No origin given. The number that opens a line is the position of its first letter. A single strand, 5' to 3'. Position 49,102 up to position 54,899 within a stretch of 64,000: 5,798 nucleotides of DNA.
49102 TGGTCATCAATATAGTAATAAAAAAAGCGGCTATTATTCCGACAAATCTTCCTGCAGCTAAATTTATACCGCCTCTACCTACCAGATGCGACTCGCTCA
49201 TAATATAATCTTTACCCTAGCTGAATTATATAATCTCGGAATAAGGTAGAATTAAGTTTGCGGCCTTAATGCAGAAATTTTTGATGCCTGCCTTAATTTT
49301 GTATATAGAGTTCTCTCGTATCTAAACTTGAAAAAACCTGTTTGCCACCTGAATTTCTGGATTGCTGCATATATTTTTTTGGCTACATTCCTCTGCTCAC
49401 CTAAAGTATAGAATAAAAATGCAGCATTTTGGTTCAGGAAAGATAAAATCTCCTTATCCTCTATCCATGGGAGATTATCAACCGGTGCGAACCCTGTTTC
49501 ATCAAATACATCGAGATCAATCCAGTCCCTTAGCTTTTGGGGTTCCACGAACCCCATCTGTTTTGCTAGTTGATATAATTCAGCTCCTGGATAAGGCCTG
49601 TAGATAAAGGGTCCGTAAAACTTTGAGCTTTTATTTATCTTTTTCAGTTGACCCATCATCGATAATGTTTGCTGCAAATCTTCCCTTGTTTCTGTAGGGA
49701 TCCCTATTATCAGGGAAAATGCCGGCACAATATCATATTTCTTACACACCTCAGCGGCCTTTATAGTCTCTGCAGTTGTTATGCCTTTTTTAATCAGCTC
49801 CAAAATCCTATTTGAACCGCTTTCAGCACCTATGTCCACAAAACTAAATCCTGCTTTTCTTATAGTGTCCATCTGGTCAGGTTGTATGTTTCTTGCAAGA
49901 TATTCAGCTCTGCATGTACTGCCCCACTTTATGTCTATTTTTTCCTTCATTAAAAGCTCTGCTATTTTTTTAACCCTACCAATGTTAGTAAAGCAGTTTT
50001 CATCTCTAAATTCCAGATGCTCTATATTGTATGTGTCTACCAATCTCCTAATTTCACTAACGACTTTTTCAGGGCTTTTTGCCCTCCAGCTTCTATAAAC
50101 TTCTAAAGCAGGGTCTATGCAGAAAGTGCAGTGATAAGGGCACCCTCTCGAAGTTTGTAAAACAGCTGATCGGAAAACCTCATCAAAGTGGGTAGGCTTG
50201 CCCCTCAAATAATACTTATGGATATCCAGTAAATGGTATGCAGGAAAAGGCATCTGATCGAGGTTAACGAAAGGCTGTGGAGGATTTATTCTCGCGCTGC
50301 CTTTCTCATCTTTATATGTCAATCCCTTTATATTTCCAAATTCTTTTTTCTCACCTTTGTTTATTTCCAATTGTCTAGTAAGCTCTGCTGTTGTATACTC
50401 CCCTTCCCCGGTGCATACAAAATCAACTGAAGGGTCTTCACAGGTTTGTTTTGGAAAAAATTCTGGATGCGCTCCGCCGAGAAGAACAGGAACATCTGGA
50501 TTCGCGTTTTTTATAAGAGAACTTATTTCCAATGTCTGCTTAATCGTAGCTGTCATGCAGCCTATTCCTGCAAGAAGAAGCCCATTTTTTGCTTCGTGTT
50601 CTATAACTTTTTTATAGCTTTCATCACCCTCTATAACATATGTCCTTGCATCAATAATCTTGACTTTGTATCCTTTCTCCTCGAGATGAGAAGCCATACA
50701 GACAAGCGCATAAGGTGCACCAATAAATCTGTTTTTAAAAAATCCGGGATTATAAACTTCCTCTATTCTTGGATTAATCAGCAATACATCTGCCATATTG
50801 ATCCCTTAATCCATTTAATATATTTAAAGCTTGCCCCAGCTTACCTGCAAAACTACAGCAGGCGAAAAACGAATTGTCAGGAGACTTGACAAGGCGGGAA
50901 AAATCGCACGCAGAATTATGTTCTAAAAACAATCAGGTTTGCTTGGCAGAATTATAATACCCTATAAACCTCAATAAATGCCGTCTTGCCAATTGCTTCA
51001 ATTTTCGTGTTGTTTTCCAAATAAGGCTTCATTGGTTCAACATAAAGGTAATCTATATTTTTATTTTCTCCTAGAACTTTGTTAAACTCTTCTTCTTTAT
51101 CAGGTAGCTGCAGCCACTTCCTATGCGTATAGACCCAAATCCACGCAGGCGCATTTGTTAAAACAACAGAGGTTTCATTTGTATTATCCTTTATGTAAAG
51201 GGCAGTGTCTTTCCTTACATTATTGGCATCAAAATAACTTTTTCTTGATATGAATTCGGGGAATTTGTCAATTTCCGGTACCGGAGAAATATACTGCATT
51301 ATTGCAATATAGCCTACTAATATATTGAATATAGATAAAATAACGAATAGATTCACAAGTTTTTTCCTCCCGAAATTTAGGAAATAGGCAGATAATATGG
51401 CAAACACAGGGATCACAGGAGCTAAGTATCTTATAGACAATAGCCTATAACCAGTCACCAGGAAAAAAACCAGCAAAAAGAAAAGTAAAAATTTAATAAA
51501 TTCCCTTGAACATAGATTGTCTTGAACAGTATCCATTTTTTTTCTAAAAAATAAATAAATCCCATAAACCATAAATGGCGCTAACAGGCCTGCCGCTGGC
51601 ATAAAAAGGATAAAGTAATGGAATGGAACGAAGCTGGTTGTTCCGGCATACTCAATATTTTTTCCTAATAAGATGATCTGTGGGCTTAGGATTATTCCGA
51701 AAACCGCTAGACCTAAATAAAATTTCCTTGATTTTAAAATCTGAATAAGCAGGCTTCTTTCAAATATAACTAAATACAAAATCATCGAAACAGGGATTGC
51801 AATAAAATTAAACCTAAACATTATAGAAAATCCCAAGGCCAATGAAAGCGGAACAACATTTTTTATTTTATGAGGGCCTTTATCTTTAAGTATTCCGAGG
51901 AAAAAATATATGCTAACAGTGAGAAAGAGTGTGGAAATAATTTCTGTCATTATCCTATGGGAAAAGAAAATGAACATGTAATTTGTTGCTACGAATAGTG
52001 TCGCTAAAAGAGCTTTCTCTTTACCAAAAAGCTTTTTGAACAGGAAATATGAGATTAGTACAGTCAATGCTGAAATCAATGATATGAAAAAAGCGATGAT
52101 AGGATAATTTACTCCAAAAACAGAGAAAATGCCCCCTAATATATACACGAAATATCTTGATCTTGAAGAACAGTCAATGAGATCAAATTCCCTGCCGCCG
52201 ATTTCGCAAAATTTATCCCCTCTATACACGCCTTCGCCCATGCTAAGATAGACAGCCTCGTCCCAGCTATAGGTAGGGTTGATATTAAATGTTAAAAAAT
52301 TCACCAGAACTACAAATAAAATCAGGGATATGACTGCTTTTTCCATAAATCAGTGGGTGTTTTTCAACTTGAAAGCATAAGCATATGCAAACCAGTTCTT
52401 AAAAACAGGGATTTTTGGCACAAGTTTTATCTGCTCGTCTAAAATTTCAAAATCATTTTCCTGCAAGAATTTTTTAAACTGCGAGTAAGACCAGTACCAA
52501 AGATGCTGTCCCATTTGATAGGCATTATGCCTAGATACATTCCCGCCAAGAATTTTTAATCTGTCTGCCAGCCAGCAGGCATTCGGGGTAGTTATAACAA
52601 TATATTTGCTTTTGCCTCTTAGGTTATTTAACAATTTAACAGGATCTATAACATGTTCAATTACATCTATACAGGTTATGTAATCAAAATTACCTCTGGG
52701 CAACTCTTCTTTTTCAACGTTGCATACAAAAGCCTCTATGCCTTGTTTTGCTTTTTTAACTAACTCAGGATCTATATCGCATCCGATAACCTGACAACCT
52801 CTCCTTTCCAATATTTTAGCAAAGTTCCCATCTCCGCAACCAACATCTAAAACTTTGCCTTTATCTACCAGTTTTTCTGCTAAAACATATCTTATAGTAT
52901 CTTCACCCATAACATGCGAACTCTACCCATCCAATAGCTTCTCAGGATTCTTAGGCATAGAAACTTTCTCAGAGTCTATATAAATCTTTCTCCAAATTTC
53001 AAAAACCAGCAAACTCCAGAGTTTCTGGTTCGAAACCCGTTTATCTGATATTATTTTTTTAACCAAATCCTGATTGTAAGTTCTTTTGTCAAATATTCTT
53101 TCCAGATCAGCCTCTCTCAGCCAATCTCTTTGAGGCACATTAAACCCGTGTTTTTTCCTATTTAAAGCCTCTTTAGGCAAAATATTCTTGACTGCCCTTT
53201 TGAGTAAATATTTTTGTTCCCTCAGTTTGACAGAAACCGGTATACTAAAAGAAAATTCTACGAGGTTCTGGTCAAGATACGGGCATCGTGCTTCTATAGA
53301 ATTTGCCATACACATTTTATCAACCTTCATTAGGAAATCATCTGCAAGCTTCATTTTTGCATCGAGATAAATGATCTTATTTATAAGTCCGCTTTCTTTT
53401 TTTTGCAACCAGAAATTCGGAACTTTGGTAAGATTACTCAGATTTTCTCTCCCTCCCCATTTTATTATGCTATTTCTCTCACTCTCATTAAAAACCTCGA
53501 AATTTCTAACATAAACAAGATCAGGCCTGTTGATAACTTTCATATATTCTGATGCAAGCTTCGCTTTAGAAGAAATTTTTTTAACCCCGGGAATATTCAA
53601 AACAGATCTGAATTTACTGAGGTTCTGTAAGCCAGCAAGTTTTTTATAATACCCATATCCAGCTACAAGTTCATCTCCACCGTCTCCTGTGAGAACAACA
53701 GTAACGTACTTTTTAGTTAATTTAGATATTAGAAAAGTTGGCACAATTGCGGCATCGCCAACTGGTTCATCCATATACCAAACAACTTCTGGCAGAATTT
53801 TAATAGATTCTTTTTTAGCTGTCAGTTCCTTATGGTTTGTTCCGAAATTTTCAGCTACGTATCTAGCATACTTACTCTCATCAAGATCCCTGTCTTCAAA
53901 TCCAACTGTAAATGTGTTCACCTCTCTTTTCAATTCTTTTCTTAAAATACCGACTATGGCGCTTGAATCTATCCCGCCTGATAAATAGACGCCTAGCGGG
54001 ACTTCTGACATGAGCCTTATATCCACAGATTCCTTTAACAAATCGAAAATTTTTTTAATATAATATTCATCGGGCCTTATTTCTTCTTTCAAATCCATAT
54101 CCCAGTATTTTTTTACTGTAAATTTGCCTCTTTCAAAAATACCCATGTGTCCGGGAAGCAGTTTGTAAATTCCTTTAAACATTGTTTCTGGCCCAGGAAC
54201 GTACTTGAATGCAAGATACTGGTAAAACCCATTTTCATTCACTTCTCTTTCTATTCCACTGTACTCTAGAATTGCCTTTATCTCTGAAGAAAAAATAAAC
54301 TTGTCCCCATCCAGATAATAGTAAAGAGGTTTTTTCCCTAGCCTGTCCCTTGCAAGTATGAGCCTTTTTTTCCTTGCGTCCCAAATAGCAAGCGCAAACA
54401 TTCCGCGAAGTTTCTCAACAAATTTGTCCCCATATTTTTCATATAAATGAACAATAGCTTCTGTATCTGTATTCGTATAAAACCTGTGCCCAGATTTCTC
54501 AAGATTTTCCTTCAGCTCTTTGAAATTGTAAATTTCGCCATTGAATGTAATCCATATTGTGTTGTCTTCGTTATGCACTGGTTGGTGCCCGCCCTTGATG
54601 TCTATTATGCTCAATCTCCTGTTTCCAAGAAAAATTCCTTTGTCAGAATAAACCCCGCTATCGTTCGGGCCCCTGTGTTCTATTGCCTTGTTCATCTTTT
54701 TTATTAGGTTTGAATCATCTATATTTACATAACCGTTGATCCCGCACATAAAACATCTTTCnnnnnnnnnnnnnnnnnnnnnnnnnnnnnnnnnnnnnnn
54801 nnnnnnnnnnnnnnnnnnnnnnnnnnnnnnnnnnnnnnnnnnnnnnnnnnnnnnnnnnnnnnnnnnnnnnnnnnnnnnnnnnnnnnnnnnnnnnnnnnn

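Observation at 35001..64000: Large surface-glycan (agl-like) island of about 29 kb with AglH, AglB (WWDPG variant), multiple GT-C, GT4 and GT2 transferases and five methyltransferases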

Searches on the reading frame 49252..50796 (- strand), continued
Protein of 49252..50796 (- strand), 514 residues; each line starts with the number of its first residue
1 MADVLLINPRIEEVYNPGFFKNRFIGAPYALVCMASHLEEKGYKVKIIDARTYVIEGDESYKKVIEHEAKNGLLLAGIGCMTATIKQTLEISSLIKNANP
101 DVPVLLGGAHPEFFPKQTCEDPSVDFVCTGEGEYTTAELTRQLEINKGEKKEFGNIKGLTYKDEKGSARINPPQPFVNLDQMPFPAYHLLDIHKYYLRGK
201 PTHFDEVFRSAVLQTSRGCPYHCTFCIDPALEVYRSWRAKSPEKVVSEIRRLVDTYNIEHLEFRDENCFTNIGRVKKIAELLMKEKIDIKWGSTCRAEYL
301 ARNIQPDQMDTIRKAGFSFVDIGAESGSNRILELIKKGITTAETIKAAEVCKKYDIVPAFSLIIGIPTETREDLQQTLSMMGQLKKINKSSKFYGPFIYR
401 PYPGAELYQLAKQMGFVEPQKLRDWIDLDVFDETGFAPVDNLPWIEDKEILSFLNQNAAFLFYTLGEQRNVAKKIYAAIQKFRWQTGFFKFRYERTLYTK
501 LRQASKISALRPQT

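Call 53: find_encoding_contigs(protein=P0213, flank=7000, max_places=1)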
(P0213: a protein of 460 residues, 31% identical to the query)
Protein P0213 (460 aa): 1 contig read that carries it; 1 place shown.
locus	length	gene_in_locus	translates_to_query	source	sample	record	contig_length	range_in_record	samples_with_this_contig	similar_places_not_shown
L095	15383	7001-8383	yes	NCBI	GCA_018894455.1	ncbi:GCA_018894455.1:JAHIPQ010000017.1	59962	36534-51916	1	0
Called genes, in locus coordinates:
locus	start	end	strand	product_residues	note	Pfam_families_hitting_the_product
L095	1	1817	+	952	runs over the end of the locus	PF08757:CotH, PF05048:NosD, PF13229:Beta_helix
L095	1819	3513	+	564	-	PF08757:CotH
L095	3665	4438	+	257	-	PF09359:VTC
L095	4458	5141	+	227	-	PF16316:DUF4956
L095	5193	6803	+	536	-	PF13231:PMT_2 (weak)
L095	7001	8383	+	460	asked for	PF02310:B12-binding, PF04055:Radical_SAM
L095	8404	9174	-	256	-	PF13489:Methyltransf_23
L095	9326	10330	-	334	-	PF03706:LPG_synthase_TM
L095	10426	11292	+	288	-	PF13489:Methyltransf_23, PF05175:MTS (weak), PF01209:Ubie_methyltran, PF07021:MetW, PF13847:Methyltransf_31, PF08241:Methyltransf_11, PF08242:Methyltransf_12, PF13649:Methyltransf_25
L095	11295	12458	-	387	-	PF01041:DegT_DnrJ_EryC1, PF00155:Aminotran_1_2 (weak), PF01053:Cys_Met_Meta_PP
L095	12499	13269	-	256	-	PF13302:Acetyltransf_3 (weak), PF00583:Acetyltransf_1, PF13673:Acetyltransf_10, PF08445:FR47, PF13508:Acetyltransf_7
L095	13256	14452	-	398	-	PF13439:Glyco_transf_4, PF13579:Glyco_trans_4_4 (faint), PF00534:Glycos_transf_1, PF13692:Glyco_trans_1_4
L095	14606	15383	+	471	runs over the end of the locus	PF02310:B12-binding, PF04055:Radical_SAM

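Call 54: find_encoding_contigs(protein=P0152, flank=7000, max_places=1)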
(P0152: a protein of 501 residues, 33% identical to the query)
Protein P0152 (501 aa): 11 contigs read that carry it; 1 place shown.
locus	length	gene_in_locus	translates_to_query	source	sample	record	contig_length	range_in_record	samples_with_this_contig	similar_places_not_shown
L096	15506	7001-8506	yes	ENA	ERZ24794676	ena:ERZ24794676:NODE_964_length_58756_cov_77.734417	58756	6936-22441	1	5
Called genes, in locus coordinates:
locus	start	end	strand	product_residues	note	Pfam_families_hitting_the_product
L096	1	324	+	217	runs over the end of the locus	PF00535:Glycos_transf_2, PF10111:Glyco_tranf_2_2 (weak), PF13641:Glyco_tranf_2_3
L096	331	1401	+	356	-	PF03102:NeuB, PF08666:SAF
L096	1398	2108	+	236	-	PF02348:CTP_transf_3, PF12804:NTP_transf_3 (weak)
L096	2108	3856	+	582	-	PF27859:LIC12162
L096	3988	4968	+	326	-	PF01501:Glyco_transf_8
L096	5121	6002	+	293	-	PF13489:Methyltransf_23 (weak)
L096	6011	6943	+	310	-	-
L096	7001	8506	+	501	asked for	PF02310:B12-binding, PF04055:Radical_SAM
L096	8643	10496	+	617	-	PF00664:ABC_membrane (weak), PF00005:ABC_tran, PF02463:SMC_N (weak)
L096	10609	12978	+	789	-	PF01326:PPDK_N, PF00391:PEP-utilizers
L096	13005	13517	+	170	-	PF01583:APS_kinase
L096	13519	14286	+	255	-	-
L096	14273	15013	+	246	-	PF00551:Formyl_trans_N (weak)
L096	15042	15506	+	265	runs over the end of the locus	PF13489:Methyltransf_23, PF08241:Methyltransf_11, PF08242:Methyltransf_12, PF13649:Methyltransf_25, PF13847:Methyltransf_31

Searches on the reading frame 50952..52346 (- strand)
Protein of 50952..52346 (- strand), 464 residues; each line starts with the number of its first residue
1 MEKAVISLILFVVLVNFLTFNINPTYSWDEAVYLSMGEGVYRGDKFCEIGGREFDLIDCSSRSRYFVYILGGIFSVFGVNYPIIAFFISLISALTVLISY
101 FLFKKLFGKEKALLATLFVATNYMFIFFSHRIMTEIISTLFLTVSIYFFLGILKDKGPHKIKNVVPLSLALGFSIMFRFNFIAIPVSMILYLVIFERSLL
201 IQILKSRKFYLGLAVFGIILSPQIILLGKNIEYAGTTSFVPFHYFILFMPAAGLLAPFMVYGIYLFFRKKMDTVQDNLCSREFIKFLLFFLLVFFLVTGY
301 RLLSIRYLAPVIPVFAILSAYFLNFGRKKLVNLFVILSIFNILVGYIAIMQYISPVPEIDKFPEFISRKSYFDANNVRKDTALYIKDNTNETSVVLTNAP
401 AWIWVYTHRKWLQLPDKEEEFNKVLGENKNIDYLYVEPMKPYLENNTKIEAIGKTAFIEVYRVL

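Call 4: search_protein_families(library=pfam, proteins=[window:50952-52346:-], max_evalue=0.01)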
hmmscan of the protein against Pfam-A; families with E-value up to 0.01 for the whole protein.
window:50952-52346:- (464 aa): 3 families
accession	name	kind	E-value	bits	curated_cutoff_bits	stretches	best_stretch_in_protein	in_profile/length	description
PF13231.12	PMT_2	-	6.7e-17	62.6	26.1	1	67-225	7-159/160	Dolichyl-phosphate-mannose-protein mannosyltransferase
PF02366.24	PMT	-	3.9e-05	23.8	22.7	1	74-199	74-202/245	Dolichyl-phosphate-mannose-protein mannosyltransferase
PF03901.23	Glyco_transf_22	-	0.0064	16.2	23.8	0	87-366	86-382/414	Alg9-like mannosyltransferase family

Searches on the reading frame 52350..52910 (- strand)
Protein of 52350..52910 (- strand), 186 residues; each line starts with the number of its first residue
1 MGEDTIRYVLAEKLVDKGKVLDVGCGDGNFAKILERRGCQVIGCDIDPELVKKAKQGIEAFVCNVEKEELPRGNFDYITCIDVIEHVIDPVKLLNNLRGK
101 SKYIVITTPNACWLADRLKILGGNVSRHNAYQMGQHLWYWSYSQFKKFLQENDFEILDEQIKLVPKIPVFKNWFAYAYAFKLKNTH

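Call 4: search_protein_families(library=pfam, proteins=[window:52350-52910:-], max_evalue=0.01)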
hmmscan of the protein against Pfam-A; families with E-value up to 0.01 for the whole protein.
window:52350-52910:- (186 aa): 14 families
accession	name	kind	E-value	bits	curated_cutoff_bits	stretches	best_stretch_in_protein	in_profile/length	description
PF13489.12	Methyltransf_23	-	1.2e-25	90.6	27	1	10-157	16-162/164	Methyltransferase domain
PF08241.18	Methyltransf_11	-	2e-16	60.8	21.2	1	21-98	1-84/95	Methyltransferase domain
PF13847.12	Methyltransf_31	-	5.3e-14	52.6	27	1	16-138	3-130/145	Methyltransferase domain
PF13649.12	Methyltransf_25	-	7.1e-14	52.7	27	1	20-96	1-88/97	Methyltransferase domain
PF08242.18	Methyltransf_12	-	8.6e-14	52.5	30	1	21-98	1-89/98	Methyltransferase domain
PF07021.18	MetW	-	3.2e-11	43.7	21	1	13-157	9-163/193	Methionine biosynthesis protein MetW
PF05219.18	DREV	-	3.2e-06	26.9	26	1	17-98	95-175/265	DREV methyltransferase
PF01728.25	FtsJ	-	2.6e-05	24.7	24.1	1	15-70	19-80/181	FtsJ-like methyltransferase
PF02353.26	CMAS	-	0.00033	20.5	27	1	16-87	61-140/273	Mycolic acid cyclopropane synthetase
PF13679.12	Methyltransf_32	-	0.00062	20.2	27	1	16-62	25-77/143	Methyltransferase domain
PF05175.20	MTS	-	0.0015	18.6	23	1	9-60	22-77/170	Methyltransferase small domain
PF03848.20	TehB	-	0.0023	17.8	20.4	1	11-56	25-70/193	Tellurite resistance protein TehB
PF01135.25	PCMT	-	0.0025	18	20.3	1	14-60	71-120/210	Protein-L-isoaspartate(D-aspartate) O-methyltransferase (PCMT)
PF03686.19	UPF0146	-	0.0061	16.9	26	1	14-65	11-60/129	Uncharacterised protein family (UPF0146)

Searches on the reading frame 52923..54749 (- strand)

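Call 4: search_protein_families(library=pfam, proteins=[window:52923-54749:-], max_evalue=0.01)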
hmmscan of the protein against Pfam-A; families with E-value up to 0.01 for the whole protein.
window:52923-54749:- (608 aa): 6 families
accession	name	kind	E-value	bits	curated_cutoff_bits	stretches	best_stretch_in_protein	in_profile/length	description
PF00733.27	Asn_synthase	-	3.7e-85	287.1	21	1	236-587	4-353/354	Asparagine synthase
PF13537.11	GATase_7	-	2.4e-49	166.9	25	1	44-161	2-122/123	Glutamine amidotransferase domain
PF13522.11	GATase_6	-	4.3e-43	146.9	27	1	28-156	1-130/130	Glutamine amidotransferase domain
PF12481.13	DUF3700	-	5.2e-05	23.3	27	1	65-159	77-175/228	Aluminium induced protein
PF06508.19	QueC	-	8.9e-05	22.5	22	1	254-312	4-61/210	Queuosine biosynthesis protein QueC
PF02540.23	NAD_synthase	-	0.0007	19.2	21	1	231-311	2-81/242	NAD synthase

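Call 22: search_protein_families(library=ncbifam, proteins=[window:52923-54749:-], max_evalue=0.001)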
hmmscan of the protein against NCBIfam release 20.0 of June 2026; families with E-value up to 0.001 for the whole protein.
window:52923-54749:- (608 aa): 10 families
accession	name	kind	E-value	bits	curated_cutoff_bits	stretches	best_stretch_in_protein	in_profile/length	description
TIGR01536.1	asn_synth_AEB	equivalog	7.2e-156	520.2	267.1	1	2-536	1-517/517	asparagine synthase (glutamine-hydrolyzing)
TIGR03108.1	eps_aminotran_1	hypoth_equivalog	2.8e-151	505.3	816.9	1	1-555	1-580/628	XrtA/PEP-CTERM system amidotransferase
TIGR03104.1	trio_amidotrans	equivalog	4.1e-124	415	570.1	2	1-374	1-390/589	N-acetylglutaminylglutamine amidotransferase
NF006949.0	PRK09431.1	equivalog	1.2e-97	327.8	499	3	1-163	1-168/554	asparagine synthase B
NF033535.1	lass_lactam_cya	exception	7.9e-79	265.9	525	2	1-404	1-419/668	lasso peptide isopeptide bond-forming cyclase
NF033561.1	macrolact_Ik_Al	subfamily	5.6e-20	71.5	300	1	127-363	90-332/561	albusnodin/ikarugamycin family macrolactam cyclase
NF001484.0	PRK00331.1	subfamily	1.7e-15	56.4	381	1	57-164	87-202/601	isomerizing glutamine--fructose-6-phosphate transaminase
TIGR01135.1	glmS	equivalog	2.1e-14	52.9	418.05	1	59-164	88-201/607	glutamine--fructose-6-phosphate transaminase (isomerizing)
TIGR01134.1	purF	equivalog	3.8e-11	43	350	1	55-171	84-210/432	amidophosphoribosyltransferase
TIGR00552.1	nadE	equivalog_domain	0.00012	21.4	63.65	1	230-311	5-86/251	NAD(+) synthase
